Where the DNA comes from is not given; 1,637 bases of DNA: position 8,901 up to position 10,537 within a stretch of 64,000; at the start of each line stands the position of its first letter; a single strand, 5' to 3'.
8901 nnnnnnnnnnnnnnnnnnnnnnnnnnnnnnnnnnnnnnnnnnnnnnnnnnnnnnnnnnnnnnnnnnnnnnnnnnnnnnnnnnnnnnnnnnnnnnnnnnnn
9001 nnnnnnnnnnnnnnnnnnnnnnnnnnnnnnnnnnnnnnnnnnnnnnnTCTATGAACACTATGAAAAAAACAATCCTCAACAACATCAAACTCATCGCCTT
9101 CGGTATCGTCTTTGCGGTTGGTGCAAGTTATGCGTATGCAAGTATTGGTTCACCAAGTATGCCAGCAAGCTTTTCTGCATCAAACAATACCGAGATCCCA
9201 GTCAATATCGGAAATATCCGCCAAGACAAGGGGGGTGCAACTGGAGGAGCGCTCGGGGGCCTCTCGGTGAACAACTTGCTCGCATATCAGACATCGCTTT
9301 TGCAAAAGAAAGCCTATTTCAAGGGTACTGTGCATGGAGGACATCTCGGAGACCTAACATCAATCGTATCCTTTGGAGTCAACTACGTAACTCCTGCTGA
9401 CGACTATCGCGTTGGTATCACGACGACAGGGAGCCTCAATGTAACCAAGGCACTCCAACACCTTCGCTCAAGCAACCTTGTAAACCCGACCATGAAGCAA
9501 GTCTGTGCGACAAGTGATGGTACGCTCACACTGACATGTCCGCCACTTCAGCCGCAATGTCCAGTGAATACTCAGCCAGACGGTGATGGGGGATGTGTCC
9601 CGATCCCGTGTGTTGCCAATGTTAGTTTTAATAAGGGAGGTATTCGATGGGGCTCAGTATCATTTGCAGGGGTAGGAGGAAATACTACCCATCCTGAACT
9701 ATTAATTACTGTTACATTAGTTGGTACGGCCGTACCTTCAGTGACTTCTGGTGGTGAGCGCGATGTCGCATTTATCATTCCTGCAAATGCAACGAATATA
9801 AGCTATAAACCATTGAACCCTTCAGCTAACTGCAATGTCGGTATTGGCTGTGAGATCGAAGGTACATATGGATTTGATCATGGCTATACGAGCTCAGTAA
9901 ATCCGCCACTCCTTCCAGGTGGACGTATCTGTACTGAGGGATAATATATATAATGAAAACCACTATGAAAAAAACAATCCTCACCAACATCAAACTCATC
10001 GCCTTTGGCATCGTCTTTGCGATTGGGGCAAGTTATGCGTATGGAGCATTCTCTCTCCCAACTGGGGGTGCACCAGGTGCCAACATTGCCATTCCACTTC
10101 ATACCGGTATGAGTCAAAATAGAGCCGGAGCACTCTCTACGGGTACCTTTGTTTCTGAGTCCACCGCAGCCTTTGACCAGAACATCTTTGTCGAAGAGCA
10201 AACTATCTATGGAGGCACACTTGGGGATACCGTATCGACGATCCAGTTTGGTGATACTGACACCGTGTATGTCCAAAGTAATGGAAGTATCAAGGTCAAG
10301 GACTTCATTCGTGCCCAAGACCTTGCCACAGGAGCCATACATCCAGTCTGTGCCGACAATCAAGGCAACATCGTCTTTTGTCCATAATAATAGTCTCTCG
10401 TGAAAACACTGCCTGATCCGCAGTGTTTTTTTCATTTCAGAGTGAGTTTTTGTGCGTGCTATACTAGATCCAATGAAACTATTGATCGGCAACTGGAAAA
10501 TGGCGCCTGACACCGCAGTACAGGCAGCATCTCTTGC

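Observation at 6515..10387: Cluster of secreted cysteine-rich proteins, including a tandem-repeat protein and three local paralogs with a shared signal peptide and C-terminal Cys motif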

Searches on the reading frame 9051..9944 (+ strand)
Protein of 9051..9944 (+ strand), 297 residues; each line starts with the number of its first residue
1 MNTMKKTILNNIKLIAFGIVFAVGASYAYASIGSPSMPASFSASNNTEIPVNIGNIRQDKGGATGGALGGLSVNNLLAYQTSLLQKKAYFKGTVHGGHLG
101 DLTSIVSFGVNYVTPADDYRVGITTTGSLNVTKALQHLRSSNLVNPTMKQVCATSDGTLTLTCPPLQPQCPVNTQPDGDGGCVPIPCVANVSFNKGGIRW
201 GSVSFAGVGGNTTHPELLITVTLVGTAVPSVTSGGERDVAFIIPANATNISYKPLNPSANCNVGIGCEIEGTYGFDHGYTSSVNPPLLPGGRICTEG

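Call 3: search_protein_families(library=pfam, proteins=[window:9051-9944:+], max_evalue=1)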
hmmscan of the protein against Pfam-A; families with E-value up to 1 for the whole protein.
window:9051-9944:+ (297 aa): 0 families

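Call 4: search_protein_families(library=ncbifam, proteins=[window:9051-9944:+], max_evalue=1)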
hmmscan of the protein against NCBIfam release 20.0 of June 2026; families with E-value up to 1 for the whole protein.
window:9051-9944:+ (297 aa): 1 family
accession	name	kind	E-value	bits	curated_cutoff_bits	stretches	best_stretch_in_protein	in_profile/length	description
NF041257.1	GntH_guanitoxin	equivalog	0.14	11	333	1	37-110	22-92/374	guanitoxin biosynthesis MBL fold metallo-hydrolase GntH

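Call 6: find_homologous_proteins(query=window:9051-9944:+)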
Query window:9051-9944:+ (297 aa): 2 proteins with E <= 0.001 among 3774 candidates.
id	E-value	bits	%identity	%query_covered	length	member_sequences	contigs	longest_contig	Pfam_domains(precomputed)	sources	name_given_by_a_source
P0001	1.0e-194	664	100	100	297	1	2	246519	-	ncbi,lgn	-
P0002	1.2e-102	361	60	98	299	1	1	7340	-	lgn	-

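Call 8: find_encoding_contigs(protein=P0002, flank=10000)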
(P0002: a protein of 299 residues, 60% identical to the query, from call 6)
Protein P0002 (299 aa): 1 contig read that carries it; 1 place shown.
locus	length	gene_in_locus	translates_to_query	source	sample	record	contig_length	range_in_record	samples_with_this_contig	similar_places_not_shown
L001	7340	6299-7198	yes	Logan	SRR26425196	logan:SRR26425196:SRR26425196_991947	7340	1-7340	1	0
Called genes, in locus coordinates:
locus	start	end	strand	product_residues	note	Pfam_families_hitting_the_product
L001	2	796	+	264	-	?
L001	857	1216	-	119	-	-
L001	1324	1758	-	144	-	-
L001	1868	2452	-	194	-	PF00719:Pyrophosphatase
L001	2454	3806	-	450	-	PF08529:NusA_N, PF13184:KH_NusA_1st, PF26594:KH_NusA_2nd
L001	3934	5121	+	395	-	-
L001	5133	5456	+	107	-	-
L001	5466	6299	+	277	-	-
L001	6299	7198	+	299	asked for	-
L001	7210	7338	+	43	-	?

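Call 9: find_encoding_contigs(protein=P0001, flank=10000)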
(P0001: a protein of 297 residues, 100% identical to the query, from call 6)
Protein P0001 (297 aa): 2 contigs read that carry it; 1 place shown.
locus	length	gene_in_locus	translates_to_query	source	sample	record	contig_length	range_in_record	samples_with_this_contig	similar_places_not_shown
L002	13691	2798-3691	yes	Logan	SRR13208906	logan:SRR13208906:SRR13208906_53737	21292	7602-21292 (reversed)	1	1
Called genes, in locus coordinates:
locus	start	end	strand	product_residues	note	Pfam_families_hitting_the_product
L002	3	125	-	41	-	?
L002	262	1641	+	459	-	-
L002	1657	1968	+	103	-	-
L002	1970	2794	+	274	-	-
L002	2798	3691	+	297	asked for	-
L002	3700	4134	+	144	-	-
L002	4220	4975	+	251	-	PF00121:TIM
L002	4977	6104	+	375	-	PF00162:PGK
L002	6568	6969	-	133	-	PF11969:DcpS_C, PF01230:HIT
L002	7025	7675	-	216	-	-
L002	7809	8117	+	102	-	-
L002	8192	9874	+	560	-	PF01368:DHH, PF02272:DHHA1, PF17768:RecJ_OB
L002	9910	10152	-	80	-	-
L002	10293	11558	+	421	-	-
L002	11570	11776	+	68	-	-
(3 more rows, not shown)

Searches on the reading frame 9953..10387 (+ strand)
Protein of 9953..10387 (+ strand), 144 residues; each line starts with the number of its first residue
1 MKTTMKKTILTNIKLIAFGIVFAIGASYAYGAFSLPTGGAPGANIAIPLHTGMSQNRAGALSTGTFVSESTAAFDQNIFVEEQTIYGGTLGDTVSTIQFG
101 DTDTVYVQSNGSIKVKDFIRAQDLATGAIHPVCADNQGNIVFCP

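Call 3: search_protein_families(library=pfam, proteins=[window:9953-10387:+], max_evalue=1)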
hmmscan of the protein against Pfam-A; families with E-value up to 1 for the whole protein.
window:9953-10387:+ (144 aa): 0 families

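Call 4: search_protein_families(library=ncbifam, proteins=[window:9953-10387:+], max_evalue=1)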
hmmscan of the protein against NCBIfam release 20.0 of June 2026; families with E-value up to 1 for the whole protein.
window:9953-10387:+ (144 aa): 0 families

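Call 34: predict_structure(alignment_id=A3)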
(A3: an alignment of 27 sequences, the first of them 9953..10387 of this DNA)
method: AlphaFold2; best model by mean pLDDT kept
length: 144 residues; sequences in the alignment: 27
mean_pLDDT: 62.2   pTM: 0.27
mean pLDDT of the five models: 62.2, 57.1, 56.5, 56.3, 53.9
residues with pLDDT >= 90: 11; 70-90: 32; 50-70: 59; < 50: 42
segments of 3 or more residues with pLDDT < 50: 44-51, 70-83, 102-117
pLDDT, mean of each block of 10 residues (from residue 1): 72 93 82 62 49 51 53 43 56 61 44 42 70 84 84
secondary structure, 60 per line:
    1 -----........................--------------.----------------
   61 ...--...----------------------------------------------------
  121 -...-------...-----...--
elements in order: H6-29 E61-63 E66-68 E132-134 E140-142

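Call 43: find_homologous_proteins(query=A3)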
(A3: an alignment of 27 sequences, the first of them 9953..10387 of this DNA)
Query A3 (27 sequences) (144 aa, profile of the alignment): 14 proteins with E <= 0.001 among 3887 candidates.
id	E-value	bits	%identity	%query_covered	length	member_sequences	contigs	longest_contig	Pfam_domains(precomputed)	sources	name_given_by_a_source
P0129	1.9e-47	179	47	97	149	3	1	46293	-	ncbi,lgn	-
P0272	3.7e-42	162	100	100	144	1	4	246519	-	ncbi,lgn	-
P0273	7.4e-40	154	34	94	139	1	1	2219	-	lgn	-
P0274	2.2e-39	153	31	99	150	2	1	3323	-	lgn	-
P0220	1.4e-37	147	28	95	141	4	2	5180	-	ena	-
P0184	8.6e-36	141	28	97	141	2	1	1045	-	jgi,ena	-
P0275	1.5e-35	140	29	95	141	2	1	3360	-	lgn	-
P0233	2.6e-35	139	32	90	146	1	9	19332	-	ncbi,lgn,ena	-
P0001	1.3e-28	118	36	98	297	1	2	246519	-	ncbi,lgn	-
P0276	3.1e-28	116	34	97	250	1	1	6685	-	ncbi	-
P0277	1.3e-21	95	33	83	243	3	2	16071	-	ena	-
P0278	2.8e-10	58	35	45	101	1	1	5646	-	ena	-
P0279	8.9e-10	57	35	45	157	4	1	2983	-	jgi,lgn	jgi:hypothetical protein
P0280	9.1e-7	47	43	20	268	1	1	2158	-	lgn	-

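Call 45: search_solved_structures(query=A3, max_evalue=1)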
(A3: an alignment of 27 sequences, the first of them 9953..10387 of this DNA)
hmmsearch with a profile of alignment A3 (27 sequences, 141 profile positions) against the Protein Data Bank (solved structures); distinct sequences matched with E-value up to 1: 0.

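Call 51: search_protein_families(library=pfam, alignment_id=A3, max_evalue=10)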
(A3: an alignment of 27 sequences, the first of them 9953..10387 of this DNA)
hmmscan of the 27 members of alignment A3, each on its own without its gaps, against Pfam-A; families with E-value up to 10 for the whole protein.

A. member 1, window:9953-10387:+ (144 aa): 0 families

B. families by the number of members that match (of 27 scanned): 11 families
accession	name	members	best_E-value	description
PF20130.4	DUF6520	1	0.016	Family of unknown function (DUF6520)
PF14248.12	DUF4345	1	0.031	Domain of unknown function (DUF4345)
PF17548.7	p6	1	0.039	Histone-like Protein p6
PF00179.31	UQ_con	1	0.043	Ubiquitin-conjugating enzyme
PF11138.13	DUF2911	1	0.13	Protein of unknown function (DUF2911)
PF20343.3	DUF6638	1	0.19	Family of unknown function (DUF6638)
PF10093.14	EarP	1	0.2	Elongation-Factor P (EF-P) rhamnosyltransferase EarP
PF09971.14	DUF2206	1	0.26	Predicted membrane protein (DUF2206)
PF21461.3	HL_N-beta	1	0.45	Hyaluronate lyase, N-terminal beta-sheet domain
PF08139.17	LPAM_1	1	0.78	Prokaryotic membrane lipoprotein lipid attachment site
PF05792.18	Candida_ALS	1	4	Candida agglutinin-like (ALS)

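Call 52: search_protein_families(library=phrogs, alignment_id=A3, max_evalue=1)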
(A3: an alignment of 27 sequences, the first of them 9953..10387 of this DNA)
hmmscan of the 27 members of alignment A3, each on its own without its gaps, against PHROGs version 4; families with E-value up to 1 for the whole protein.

A. member 1, window:9953-10387:+ (144 aa): 3 families
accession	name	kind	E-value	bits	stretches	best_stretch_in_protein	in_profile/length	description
phrog_21556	-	unknown function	0.051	14.6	1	5-23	2-21/38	-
phrog_4879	-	unknown function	0.22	12.5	1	94-117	22-45/63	-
phrog_27700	-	unknown function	0.3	12.4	1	72-124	3-49/84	-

B. families by the number of members that match (of 27 scanned): 19 families
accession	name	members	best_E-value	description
phrog_21556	-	2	0.051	-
phrog_28587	-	1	0.028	-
phrog_37678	-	1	0.037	-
phrog_26388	-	1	0.05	-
phrog_13894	-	1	0.085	-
phrog_6000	-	1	0.12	-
phrog_18592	-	1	0.13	-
phrog_13280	-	1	0.18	-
phrog_19297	-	1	0.21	-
phrog_4879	-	1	0.22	-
phrog_2595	-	1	0.22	head-tail connector protein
phrog_25749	-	1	0.26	-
phrog_38354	-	1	0.28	-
phrog_27700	-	1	0.3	-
phrog_33840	-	1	0.37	-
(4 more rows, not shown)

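Call 67: find_encoding_contigs(protein=P0277, flank=8000, max_places=2)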
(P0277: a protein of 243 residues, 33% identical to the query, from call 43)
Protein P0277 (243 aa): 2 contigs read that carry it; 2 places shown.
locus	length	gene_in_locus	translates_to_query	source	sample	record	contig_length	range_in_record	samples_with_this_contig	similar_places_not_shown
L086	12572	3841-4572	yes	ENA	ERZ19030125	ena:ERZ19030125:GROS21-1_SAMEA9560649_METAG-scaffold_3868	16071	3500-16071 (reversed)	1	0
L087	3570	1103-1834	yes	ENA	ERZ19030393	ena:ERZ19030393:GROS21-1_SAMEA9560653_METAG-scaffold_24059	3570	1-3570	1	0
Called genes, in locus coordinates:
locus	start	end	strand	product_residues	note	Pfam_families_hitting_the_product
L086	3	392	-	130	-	?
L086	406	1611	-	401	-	PF08529:NusA_N, PF13184:KH_NusA_1st, PF26594:KH_NusA_2nd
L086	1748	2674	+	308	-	-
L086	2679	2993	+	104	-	-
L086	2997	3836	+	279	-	-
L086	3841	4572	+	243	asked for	-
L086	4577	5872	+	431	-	-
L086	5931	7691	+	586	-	-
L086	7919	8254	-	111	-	PF00825:Ribonuclease_P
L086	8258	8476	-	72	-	PF00468:Ribosomal_L34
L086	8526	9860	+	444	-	PF11638:DnaA_N, PF00308:Bac_DnaA, PF01695:IstB_IS21, PF00004:AAA (weak), PF13173:AAA_14 (weak), PF08299:Bac_DnaA_C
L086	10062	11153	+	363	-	PF00712:DNA_pol3_beta, PF02767:DNA_pol3_beta_2, PF02768:DNA_pol3_beta_3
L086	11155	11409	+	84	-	-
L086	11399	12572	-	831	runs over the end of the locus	PF00912:Transgly, PF00905:Transpeptidase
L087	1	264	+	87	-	?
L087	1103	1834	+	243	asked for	-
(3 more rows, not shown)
